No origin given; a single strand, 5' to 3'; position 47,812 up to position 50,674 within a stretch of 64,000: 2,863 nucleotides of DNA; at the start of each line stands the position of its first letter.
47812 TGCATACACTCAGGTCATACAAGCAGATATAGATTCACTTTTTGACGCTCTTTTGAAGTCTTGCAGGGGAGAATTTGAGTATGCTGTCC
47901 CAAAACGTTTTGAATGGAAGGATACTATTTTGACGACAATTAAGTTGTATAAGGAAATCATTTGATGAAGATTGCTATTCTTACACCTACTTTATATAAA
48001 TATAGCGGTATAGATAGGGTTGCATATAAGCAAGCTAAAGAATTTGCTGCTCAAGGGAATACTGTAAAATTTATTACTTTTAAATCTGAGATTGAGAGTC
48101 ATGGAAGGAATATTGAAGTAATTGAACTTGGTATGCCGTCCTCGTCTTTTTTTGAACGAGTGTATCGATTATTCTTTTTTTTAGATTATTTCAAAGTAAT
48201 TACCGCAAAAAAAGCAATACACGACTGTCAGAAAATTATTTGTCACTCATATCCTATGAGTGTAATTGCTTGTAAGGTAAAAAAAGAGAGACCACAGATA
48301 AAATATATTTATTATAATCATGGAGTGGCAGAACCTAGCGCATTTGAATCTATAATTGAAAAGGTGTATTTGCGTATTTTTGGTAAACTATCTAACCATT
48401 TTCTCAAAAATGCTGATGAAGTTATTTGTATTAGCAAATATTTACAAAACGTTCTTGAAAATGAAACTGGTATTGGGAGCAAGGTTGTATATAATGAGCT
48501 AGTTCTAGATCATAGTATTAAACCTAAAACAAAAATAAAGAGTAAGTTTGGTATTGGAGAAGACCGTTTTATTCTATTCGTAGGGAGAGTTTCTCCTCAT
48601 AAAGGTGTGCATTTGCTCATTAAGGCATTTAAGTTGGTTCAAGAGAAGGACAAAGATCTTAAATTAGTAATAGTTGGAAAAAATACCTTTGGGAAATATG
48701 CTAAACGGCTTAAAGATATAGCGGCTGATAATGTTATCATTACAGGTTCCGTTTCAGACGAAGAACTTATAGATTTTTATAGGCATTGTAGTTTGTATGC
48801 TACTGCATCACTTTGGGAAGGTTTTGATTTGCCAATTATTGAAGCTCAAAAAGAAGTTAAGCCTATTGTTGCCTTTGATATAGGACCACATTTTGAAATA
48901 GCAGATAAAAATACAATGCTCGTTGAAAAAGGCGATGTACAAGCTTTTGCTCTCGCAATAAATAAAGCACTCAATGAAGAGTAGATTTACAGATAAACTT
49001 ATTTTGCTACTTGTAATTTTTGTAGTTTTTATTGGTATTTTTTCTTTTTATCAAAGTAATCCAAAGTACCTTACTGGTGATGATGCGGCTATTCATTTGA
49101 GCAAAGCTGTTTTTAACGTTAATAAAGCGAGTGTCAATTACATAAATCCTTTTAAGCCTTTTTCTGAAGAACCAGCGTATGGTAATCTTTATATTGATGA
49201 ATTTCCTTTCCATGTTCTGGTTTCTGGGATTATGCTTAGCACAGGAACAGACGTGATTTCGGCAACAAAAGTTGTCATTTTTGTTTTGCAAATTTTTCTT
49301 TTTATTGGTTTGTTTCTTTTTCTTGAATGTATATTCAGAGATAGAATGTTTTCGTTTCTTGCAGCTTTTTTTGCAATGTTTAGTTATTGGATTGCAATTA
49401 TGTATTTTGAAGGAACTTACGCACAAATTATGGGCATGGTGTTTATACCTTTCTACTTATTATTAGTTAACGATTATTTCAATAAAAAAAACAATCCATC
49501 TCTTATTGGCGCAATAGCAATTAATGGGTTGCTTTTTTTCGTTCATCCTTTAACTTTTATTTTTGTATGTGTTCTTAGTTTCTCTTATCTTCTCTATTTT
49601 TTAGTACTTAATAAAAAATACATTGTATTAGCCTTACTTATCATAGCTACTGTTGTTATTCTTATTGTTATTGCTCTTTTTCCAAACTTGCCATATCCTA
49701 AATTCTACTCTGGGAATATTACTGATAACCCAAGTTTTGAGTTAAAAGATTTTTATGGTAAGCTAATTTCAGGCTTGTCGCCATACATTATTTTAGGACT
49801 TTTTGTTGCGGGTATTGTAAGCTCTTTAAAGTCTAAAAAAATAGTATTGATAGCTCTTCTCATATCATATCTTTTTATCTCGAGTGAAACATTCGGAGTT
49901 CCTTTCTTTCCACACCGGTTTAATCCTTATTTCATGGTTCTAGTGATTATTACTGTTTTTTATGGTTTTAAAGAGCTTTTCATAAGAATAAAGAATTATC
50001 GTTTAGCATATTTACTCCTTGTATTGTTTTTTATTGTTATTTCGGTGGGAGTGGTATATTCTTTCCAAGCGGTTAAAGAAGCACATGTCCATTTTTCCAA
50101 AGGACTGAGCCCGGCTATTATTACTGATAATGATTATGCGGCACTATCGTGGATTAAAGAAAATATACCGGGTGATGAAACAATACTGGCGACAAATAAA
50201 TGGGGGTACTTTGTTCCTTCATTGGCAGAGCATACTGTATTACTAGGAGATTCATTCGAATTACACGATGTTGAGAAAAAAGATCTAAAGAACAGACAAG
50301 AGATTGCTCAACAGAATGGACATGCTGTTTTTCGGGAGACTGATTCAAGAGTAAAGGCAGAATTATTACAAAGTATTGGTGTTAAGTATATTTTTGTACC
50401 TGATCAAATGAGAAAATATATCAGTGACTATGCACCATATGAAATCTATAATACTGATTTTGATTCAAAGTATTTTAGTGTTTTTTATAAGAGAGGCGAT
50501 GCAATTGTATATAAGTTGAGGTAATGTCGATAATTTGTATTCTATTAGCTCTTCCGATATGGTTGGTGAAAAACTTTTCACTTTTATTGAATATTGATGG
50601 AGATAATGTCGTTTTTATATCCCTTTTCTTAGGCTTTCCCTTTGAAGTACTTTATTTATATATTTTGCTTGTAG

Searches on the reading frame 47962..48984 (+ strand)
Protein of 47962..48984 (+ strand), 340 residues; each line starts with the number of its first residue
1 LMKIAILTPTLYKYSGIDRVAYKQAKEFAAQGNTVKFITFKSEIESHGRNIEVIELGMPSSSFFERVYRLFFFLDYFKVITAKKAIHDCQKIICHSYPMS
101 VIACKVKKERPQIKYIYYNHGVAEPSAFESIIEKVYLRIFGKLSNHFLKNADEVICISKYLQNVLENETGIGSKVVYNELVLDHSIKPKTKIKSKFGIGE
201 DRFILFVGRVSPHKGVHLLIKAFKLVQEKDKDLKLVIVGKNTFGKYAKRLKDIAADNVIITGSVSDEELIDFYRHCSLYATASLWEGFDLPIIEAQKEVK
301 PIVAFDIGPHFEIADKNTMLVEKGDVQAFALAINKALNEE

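Call 45: search_protein_families(library=pfam, proteins=[window:47962-48984:+], max_evalue=0.00001)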
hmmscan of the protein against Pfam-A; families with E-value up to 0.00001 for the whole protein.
window:47962-48984:+ (340 aa): 4 families
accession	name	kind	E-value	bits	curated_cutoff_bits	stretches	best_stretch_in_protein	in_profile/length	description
PF00534.26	Glycos_transf_1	-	6.4e-32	110.9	26.4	1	189-340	2-159/172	Glycosyl transferases group 1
PF13692.12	Glyco_trans_1_4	-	1.2e-28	100.6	27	1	203-338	3-141/142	Glycosyl transferases group 1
PF13439.12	Glyco_transf_4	-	3.7e-14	53.6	28.5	1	15-178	2-164/170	Glycosyltransferase Family 4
PF20706.3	GT4-conflict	-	4.2e-08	33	26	1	146-303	142-309/385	Family 4 Glycosyltransferase in conflict systems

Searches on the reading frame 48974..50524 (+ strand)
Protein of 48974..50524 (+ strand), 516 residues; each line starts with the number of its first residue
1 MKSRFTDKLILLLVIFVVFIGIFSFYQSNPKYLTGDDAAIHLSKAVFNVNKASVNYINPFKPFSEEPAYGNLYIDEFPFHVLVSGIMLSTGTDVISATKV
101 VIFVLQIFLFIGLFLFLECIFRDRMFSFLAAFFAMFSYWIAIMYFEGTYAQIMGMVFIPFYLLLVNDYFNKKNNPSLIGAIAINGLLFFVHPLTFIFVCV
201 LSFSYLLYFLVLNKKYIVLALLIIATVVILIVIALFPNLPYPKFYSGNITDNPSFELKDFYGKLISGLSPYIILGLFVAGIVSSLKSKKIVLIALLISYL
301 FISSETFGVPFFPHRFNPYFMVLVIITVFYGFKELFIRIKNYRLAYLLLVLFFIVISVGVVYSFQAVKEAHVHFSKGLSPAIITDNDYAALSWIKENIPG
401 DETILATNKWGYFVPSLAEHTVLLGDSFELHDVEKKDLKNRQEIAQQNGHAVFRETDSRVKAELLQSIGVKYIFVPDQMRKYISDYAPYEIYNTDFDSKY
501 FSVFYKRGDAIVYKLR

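Call 45: search_protein_families(library=pfam, proteins=[window:48974-50524:+], max_evalue=0.00001)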
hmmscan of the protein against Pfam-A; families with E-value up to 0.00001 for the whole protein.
window:48974-50524:+ (516 aa): 1 family
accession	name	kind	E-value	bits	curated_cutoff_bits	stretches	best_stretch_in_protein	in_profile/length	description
PF20176.3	DUF6541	-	4.7e-11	42.1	29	1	15-515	99-644/646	Family of unknown function (DUF6541)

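Call 70: search_protein_families(library=ncbifam, proteins=[window:48974-50524:+], max_evalue=0.001)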
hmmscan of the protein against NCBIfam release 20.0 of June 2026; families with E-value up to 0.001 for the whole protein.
window:48974-50524:+ (516 aa): 0 families
